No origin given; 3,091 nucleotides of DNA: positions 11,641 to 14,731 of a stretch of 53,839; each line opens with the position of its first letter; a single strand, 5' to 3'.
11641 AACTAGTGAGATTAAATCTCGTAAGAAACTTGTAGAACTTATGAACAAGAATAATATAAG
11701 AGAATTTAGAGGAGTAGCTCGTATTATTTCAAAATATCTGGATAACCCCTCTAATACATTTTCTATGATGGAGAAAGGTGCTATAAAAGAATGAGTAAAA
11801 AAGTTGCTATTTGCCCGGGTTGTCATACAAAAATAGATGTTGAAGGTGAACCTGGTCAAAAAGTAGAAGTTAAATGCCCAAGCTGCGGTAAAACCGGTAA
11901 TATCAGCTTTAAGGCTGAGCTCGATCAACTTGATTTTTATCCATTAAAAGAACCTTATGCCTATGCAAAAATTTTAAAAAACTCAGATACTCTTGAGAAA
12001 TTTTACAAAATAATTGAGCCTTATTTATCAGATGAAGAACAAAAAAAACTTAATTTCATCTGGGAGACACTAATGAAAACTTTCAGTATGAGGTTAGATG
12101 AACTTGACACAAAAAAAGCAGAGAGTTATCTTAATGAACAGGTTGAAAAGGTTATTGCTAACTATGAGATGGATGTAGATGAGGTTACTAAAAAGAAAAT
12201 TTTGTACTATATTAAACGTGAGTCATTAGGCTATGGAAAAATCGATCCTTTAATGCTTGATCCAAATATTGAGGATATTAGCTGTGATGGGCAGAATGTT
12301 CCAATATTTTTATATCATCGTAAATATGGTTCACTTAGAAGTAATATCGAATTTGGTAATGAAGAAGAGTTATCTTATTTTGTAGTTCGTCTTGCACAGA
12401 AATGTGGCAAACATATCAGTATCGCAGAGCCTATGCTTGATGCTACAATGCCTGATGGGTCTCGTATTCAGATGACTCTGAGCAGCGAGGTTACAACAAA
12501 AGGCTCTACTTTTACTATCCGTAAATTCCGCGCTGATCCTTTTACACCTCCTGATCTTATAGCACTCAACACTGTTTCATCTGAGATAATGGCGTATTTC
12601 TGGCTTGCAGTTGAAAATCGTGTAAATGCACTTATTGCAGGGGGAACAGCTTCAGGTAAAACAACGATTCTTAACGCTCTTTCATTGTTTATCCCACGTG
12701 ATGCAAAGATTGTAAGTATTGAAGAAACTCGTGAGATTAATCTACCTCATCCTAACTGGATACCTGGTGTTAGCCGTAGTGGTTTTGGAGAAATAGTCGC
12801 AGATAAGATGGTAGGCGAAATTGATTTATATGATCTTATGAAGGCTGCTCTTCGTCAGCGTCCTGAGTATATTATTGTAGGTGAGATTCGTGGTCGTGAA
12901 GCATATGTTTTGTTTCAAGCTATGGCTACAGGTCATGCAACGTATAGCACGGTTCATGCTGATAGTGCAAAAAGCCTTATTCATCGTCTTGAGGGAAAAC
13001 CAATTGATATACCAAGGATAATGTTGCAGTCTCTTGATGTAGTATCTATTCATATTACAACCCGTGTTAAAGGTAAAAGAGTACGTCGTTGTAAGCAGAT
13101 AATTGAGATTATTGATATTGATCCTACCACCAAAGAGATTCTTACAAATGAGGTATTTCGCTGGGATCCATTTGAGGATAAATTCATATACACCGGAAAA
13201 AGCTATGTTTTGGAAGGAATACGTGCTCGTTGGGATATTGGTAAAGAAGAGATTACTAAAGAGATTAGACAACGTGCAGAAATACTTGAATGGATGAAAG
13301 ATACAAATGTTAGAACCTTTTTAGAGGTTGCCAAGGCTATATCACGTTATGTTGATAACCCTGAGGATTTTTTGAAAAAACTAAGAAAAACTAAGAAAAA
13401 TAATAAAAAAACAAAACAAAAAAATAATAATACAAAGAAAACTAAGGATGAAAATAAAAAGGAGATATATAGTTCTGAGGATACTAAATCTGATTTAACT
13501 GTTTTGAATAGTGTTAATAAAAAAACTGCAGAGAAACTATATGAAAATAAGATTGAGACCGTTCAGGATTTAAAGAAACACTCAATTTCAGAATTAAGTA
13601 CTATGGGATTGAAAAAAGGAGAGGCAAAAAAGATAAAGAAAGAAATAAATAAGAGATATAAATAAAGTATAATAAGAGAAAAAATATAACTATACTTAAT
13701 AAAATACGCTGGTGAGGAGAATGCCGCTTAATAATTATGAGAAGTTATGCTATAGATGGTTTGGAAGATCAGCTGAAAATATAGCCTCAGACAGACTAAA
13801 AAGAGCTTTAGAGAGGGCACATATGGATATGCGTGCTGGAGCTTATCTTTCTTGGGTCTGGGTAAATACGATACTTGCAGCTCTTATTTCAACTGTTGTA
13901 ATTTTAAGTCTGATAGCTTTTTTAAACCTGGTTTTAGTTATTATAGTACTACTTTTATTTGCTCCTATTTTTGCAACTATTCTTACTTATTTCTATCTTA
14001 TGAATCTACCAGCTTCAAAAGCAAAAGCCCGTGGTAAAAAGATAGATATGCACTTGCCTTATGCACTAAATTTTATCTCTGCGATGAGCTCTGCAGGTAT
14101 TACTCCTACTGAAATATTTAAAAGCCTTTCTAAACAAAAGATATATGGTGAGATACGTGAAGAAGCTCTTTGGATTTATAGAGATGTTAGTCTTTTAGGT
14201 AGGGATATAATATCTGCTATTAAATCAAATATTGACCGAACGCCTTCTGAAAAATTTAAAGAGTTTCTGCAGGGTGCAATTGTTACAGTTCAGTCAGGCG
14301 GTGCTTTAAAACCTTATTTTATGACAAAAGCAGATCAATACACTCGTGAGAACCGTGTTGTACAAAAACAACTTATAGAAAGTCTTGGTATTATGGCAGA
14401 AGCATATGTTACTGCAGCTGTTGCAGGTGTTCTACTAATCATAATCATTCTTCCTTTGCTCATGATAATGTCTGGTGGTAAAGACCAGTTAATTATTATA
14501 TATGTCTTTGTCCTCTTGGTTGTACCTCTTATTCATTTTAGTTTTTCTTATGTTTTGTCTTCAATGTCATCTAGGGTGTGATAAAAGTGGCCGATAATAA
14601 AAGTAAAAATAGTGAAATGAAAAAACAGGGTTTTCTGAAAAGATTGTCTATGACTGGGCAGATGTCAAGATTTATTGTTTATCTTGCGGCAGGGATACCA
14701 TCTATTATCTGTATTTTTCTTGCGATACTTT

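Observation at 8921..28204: Unusually elaborate type IV pilus-like locus: two ATPases, split platform, six class III-signal proteins including three giant adhesin-like 'pilins'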

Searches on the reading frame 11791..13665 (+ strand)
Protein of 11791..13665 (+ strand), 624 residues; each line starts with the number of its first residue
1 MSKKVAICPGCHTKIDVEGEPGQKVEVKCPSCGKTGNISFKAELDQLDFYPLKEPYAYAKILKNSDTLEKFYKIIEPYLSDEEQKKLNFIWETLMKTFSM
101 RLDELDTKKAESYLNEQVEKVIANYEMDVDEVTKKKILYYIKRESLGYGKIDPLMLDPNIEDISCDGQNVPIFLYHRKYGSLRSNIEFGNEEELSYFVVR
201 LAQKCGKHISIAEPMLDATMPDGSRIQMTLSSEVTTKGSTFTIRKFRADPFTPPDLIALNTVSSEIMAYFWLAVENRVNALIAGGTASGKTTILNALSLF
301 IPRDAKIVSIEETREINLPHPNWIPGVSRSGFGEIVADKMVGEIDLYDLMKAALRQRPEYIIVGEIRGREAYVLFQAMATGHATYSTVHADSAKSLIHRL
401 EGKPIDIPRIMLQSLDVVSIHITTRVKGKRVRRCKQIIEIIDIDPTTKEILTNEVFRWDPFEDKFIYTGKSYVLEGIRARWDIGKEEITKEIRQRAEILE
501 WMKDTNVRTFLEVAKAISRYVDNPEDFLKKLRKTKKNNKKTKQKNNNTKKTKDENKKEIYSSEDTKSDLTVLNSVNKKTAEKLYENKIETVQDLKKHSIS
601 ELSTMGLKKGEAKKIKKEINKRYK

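Call 4: search_protein_families(library=pfam, proteins=[window:11791-13665:+], max_evalue=0.01)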
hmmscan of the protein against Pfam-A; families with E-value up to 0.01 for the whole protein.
window:11791-13665:+ (624 aa): 6 families
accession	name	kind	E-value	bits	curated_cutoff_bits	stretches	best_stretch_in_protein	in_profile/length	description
PF00437.27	T2SSE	-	6.1e-35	121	24.9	1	185-436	37-287/370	Type II/IV secretion system protein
PF14520.12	HHH_5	-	4.9e-06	27.4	27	1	568-620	3-56/57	Helix-hairpin-helix domain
PF22993.4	SAM_EPH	-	0.00012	22.2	27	1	580-619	20-59/60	Ephrin receptor 1 SAM domain-like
PF13717.11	Zn_ribbon_4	-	0.0036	17.6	30.3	1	7-34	4-33/36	zinc-ribbon domain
PF22357.2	AF1548-like_C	-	0.0043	17.6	23.9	1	570-621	4-54/56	AF1548-like, C-terminal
PF10391.15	DNA_pol_lambd_f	-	0.006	16.8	29.8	0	575-604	9-38/51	Fingers domain of DNA polymerase lambda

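Call 10: find_encoding_contigs(protein=window:11791-13665:+, flank=10000, max_places=6)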
Protein window:11791-13665:+ (624 aa): no gene with exactly this product is on record in the collection.

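Call 11: find_homologous_proteins(query=window:11791-13665:+, max_evalue=1e-20)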
Query window:11791-13665:+ (624 aa): 8000 proteins with E <= 1e-20 among 8000 candidates; the best 120 are listed.
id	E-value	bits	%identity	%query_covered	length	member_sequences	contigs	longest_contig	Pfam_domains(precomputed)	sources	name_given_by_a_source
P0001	0.0e+0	1396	100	100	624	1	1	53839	PF14520.13,PF00437.27,PF23990.2,PF27713.1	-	-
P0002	0.0e+0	1187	84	100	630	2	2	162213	PF14520.13,PF00437.27,PF23990.2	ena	-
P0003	0.0e+0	1174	84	96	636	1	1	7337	PF14520.13,PF00437.27,PF23990.2,PF27713.1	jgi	-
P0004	0.0e+0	1170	83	96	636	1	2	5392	PF14520.13,PF00437.27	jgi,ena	-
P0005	0.0e+0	1127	78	97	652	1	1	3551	PF14520.13,PF00437.27,PF23990.2,PF27713.1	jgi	-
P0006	0.0e+0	1120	78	97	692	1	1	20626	PF14520.13,PF00437.27,PF23990.2,PF12836.14,PF00633.30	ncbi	-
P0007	0.0e+0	1118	80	96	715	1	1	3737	PF12826.14,PF14520.13,PF00437.27,PF25453.2,PF23990.2,PF27713.1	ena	-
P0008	0.0e+0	1117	78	97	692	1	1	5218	PF14520.13,PF00437.27,PF23990.2,PF12836.14,PF00633.30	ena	-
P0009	0.0e+0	1108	77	97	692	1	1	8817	PF14520.13,PF00437.27,PF23990.2,PF12836.14,PF00633.30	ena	-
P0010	0.0e+0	1104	75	100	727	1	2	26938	PF12826.14,PF14520.13,PF00437.27,PF25453.2,PF23990.2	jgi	-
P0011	0.0e+0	1104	78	99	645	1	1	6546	PF14520.13,PF00437.27,PF23990.2,PF27713.1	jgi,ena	-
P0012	0.0e+0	1102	77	97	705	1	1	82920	PF12826.14,PF14520.13,PF00437.27,PF23990.2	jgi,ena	-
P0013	0.0e+0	1102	77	100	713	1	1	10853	PF12826.14,PF14520.13,PF00437.27,PF23990.2,PF27713.1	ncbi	-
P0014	0.0e+0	1101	78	98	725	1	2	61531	PF12826.14,PF14520.13,PF00437.27,PF23990.2,PF27713.1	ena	-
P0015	0.0e+0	1096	77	100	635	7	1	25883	PF14520.13,PF00437.27,PF23990.2,PF27713.1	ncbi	-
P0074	0.0e+0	1035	82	86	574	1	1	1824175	PF00437.27,PF23990.2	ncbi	ncbi:MAG: type II/IV secretion system ATPase subunit, partial [Thermoplasmatales archaeon]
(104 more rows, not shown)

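Call 12: find_encoding_contigs(protein=P0002, flank=10000, max_places=2)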
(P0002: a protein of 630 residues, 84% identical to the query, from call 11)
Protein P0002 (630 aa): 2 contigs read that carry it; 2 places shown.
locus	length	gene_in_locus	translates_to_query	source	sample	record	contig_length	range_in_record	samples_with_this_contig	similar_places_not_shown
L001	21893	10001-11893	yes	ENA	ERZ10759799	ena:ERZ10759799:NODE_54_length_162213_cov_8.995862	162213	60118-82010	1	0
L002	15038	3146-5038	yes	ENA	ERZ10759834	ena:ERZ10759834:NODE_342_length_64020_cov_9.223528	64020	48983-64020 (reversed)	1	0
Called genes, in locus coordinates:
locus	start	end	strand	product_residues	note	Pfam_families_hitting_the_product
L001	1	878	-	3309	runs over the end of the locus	PF20009:GEVED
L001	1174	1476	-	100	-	-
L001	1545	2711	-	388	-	PF13173:AAA_14, PF13635:DUF4143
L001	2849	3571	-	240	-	PF00702:Hydrolase, PF12710:HAD, PF13419:HAD_2 (weak), PF08282:Hydrolase_3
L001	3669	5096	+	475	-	PF01364:Peptidase_C25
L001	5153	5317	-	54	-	PF01907:Ribosomal_L37e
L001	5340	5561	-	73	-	PF01423:LSM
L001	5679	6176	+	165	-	PF01472:PUA, PF26292:PUA_elF2D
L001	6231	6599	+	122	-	PF04472:SepF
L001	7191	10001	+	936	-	PF00437:T2SSE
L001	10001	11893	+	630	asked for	PF23990:PilB3_N (weak), PF00437:T2SSE, PF14520:HHH_5 (weak)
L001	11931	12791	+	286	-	PF00482:T2SSF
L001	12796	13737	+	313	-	PF00482:T2SSF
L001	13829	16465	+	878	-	PF01079:Hint, PF05203:Hom_end_hint (weak), PF07591:PT-HINT, PF27237:AF_1625_C, PF18911:PKD_4 (weak)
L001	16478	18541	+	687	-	PF23960:DUF7289 (faint)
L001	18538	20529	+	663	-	PF23928:DUF7266 (weak), PF10102:DUF2341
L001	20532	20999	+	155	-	-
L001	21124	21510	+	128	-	-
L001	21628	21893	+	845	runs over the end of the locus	PF05203:Hom_end_hint (faint), PF08517:AXH (weak), PF13403:Hint_2 (faint), PF01079:Hint (weak), PF07591:PT-HINT, PF14623:Vint (weak), PF01079:Hint (weak), PF07591:PT-HINT, +1 more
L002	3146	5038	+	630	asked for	PF23990:PilB3_N (weak), PF00437:T2SSE, PF14520:HHH_5 (weak)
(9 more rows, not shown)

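Call 13: find_encoding_contigs(protein=P0074, flank=10000, max_places=2)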
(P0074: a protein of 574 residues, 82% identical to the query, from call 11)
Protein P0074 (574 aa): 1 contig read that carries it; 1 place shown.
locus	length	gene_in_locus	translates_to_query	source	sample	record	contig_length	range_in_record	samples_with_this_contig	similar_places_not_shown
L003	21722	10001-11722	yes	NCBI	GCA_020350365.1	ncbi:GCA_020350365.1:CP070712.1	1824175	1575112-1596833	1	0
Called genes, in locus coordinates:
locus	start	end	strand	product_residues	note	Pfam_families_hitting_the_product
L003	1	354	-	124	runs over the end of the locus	PF03439:Spt5-NGN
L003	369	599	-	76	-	-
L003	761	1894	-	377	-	PF00091:Tubulin, PF12327:FtsZ_C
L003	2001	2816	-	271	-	PF02749:QRPTase_N, PF01729:QRPTase_C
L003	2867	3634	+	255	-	PF03447:NAD_binding_3, PF01958:Asp_DH_C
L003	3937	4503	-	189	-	-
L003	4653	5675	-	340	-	PF04055:Radical_SAM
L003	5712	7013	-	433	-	PF17957:Big_7, PF00656:Peptidase_C14 (weak)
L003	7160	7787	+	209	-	PF00586:AIRS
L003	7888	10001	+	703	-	PF00437:T2SSE, PF23989:PilB3_C (weak)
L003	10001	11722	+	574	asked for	PF23990:PilB3_N (weak), PF00437:T2SSE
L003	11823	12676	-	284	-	-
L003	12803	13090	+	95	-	PF01910:Thiamine_BP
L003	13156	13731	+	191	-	PF01558:POR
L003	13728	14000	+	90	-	PF12797:Fer4_2 (faint), PF12837:Fer4_6 (faint), PF13237:Fer4_10, PF14697:Fer4_21, PF12838:Fer4_7 (weak), PF00037:Fer4 (weak)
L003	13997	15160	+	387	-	PF01855:POR_N, PF17147:PFOR_II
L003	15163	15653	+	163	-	PF02775:TPP_enzyme_C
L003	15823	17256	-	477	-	PF18911:PKD_4 (faint), PF01841:Transglut_core, PF00801:PKD (faint)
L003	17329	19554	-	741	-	-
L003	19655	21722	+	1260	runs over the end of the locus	-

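Call 22: search_protein_families(library=ncbifam, proteins=[window:11791-13665:+], max_evalue=0.01)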
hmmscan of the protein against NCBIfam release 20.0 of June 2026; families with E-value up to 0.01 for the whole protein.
window:11791-13665:+ (624 aa): 19 families
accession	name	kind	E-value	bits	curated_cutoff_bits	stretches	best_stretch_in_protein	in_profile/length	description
NF058587.1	archaellum_moto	equivalog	6.8e-125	417.8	550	1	50-520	34-517/527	archaellum flagellar ATPase motor FlaI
NF053672.1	bindosome_BasE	exception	1.4e-65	222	1000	1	33-523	24-510/512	bindosome assembly system ATPase subunit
TIGR03819.1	heli_sec_ATPase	hypoth_equivalog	7.7e-51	173.3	373.15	1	111-401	14-298/340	TadA family conjugal transfer-associated ATPase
TIGR02788.1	VirB11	equivalog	1.3e-40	139.4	249.95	2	264-400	131-262/308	P-type DNA transfer ATPase VirB11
TIGR02782.1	TrbB_P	equivalog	1.9e-33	116.1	304.55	1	193-446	53-299/303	P-type conjugative transfer ATPase TrbB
NF010475.0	PRK13900.1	equivalog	9.2e-32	110.4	389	2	264-400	147-279/333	type IV secretion system ATPase VirB11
NF010469.0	PRK13894.1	subfamily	2.4e-27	96.1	508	1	201-440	74-307/320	conjugal transfer ATPase TrbB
NF010407.0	PRK13833.1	subfamily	3.7e-22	79.2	499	1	212-444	80-301/323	conjugal transfer protein TrbB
NF010425.0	PRK13851.1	equivalog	9.3e-18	64.2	461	1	265-391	150-271/344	type IV secretion system protein VirB11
NF041000.1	ATPase_ComGA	equivalog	8.5e-17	61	300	1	280-405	131-247/267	competence type IV pilus ATPase ComGA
NF007755.0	PRK10436.1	equivalog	5.9e-14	51.6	617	1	281-439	223-367/465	type II secretion system protein GspE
TIGR02538.1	type_IV_pilB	equivalog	9.8e-14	50.9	675.65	1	281-440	320-465/564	type IV-A pilus assembly ATPase PilB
TIGR01420.1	pilT_fam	subfamily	5.9e-12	45.5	319.1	1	280-400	125-239/343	PilT/PilU family type 4a pilus ATPase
TIGR02533.1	type_II_gspE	equivalog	7.8e-12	44.6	630.25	1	281-402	247-358/486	type II secretion system ATPase GspE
NF053534.1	T4PilAsmATPsTfpB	equivalog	2.8e-11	42.5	850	1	218-436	278-481/584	type IV pilus assembly ATPase TfpB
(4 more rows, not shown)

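Call 30: find_related_loci(query=window:11791-13665:+, collection=genome_contigs, flank=10000)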
Query window:11791-13665:+ (624 aa) in genome_contigs; peptide patterns used: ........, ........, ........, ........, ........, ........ (x = any residue, [..] = any of these).
173 stretches matched a pattern; 27 encode a relative of the query (tblastn E <= 1e-3); 27 distinct loci.
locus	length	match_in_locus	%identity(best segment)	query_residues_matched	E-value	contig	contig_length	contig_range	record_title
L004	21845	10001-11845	84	1-609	0e+0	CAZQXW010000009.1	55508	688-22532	MAG TPA_asm: uncultured Thermoplasmatales archaeon isolate SRP332253_co2_211 genome assembly, contig: NODE_466_length_55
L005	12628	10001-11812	78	1-603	0e+0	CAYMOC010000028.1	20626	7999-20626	MAG TPA_asm: uncultured Thermoplasmatales archaeon isolate SRP332253_co1_209 genome assembly, contig: NODE_4108_length_2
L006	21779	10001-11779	78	1-603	0e+0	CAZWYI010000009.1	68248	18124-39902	MAG TPA_asm: uncultured Thermoplasmatales archaeon isolate binchicken_co17_260 genome assembly, contig: NODE_1290_length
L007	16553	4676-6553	75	1-619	0e+0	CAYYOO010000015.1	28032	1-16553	MAG TPA_asm: uncultured Thermoplasmatales archaeon isolate SRP332253_co2_45 genome assembly, contig: NODE_1522_length_28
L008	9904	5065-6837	74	1-588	0e+0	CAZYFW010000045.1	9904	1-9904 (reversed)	MAG TPA_asm: uncultured Thermoplasmatales archaeon isolate binchicken_co150_735 genome assembly, contig: NODE_17031_leng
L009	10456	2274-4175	74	1-621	0e+0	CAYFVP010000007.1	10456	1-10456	MAG TPA_asm: uncultured Thermoplasmatales archaeon isolate ERP108616_co1_160 genome assembly, contig: k119_1827284, whol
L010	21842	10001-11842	72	1-604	0e+0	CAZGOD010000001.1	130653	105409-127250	MAG TPA_asm: uncultured Thermoplasmatales archaeon isolate SRP214966_co4_455 genome assembly, contig: NODE_15_length_130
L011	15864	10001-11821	73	2-603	0e+0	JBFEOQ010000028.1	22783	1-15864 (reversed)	MAG: Thermoplasmatota archaeon isolate Mix_mud04.2021.02.43 k141_1636835_length_22783_cov_14.1908, whole genome shotgun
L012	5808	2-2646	79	1-534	0e+0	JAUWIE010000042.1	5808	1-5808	MAG: Thermoplasmatota archaeon isolate CSMAG_2286 CSMAG_2286_k141_812068_length_5808_cov_8.0000, whole genome shotgun se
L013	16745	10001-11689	74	3-562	0e+0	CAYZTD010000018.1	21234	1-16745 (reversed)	MAG TPA_asm: uncultured Thermoplasmatales archaeon isolate SRP332253_co2_155 genome assembly, contig: NODE_2290_length_2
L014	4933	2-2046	78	1-545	0e+0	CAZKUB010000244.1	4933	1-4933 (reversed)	MAG TPA_asm: uncultured Thermoplasmatales archaeon isolate SRP067234_co1_75 genome assembly, contig: k99_733351, whole g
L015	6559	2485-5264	84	1-533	0e+0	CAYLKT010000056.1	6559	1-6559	MAG TPA_asm: uncultured Thermoplasmatales archaeon isolate binchicken_co122_15 genome assembly, contig: NODE_11504_lengt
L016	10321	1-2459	64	3-563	0e+0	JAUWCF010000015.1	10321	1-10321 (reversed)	MAG: Thermoplasmatota archaeon isolate CSMAG_2131 CSMAG_2131_k141_762444_length_10321_cov_15.9160, whole genome shotgun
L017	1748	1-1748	84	1-531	0e+0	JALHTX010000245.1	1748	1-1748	MAG: Thermoplasmatota archaeon isolate PFL35 seq_2908527, whole genome shotgun sequence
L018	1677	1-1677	84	1-536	0e+0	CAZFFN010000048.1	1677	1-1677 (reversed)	MAG TPA_asm: uncultured Thermoplasmatales archaeon isolate SRP067234_co1_26 genome assembly, contig: k99_310078, whole g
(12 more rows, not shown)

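Call 52: search_solved_structures(query=window:11791-13665:+, max_evalue=1e-10)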
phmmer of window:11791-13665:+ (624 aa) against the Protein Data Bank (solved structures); distinct sequences matched with E-value up to 1e-10: 9.
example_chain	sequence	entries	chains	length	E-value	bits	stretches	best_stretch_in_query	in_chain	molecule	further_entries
2oap_1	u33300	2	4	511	5.6e-141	473.8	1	48-531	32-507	Type II secretion system protein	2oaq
4ii7_A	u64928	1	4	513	1.2e-87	297.7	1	56-508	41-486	FlaI ATPase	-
4ihq_A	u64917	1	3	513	7.5e-87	295.1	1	56-508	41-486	FlaI ATPase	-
8rjf_A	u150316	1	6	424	4.3e-45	157.2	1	90-459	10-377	Pilus assembly ATPase CpaF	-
8rkd_E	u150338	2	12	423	4.4e-45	157.2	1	90-459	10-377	Pilus assembly ATPase CpaF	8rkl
9e24_A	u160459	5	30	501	5.2e-45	156.9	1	89-458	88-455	CpaF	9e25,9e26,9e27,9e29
6bge_A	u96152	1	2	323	1.8e-18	69.3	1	211-400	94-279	VirB11-like protein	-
1g6o_A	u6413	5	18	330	1.9e-18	69.2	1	211-400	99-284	CAG-ALPHA | virB11 homolog | Cag-alfa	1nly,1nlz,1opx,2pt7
2gza_A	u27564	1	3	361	6.7e-16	60.8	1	250-401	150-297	Type IV secretion system protein VirB11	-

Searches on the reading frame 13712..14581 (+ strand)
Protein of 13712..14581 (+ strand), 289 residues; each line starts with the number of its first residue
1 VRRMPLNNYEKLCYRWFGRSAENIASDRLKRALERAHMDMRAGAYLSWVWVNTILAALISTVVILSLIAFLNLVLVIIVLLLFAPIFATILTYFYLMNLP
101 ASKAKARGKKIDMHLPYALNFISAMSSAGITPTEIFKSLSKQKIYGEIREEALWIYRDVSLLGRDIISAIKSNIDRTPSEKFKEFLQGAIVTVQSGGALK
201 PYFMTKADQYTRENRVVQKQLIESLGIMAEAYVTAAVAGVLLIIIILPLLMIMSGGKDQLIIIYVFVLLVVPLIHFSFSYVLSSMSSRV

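Call 4: search_protein_families(library=pfam, proteins=[window:13712-14581:+], max_evalue=0.01)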
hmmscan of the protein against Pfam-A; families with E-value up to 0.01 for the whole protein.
window:13712-14581:+ (289 aa): 2 families
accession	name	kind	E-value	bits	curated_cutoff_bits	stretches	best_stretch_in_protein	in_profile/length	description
PF00482.28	T2SSF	-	3.1e-18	66.4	25.2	1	119-246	2-124/125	Type II secretion system (T2SS), protein F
PF20237.3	DUF6594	-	4.5e-05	23.9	30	1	150-272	119-213/238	Family of unknown function (DUF6594)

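Call 22: search_protein_families(library=ncbifam, proteins=[window:13712-14581:+], max_evalue=0.01)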
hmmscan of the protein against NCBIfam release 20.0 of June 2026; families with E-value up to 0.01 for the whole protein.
window:13712-14581:+ (289 aa): 5 families
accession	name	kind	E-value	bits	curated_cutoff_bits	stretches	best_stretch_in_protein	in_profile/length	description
NF004704.2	PRK06041.1-2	equivalog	3.8e-24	85.3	550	1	37-269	5-235/555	archaellar assembly protein ArlJ/FlaJ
NF046075.1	UpsF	equivalog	2.7e-16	59.4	400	1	61-209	37-183/484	membrane pilin protein UpsF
NF004705.1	PRK06041.1-3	equivalog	3.2e-14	52.7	400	1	110-278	2-167/465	archaellar assembly protein ArlJ/FlaJ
NF053673.1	bindosome_BasF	exception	8.8e-11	41.1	1300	1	49-281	141-361/656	bindosome assembly system membrane anchoring protein BasF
NF004703.2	PRK06041.1-1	equivalog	8.6e-06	24.3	570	1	103-270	28-195/525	archaellar assembly protein ArlJ/FlaJ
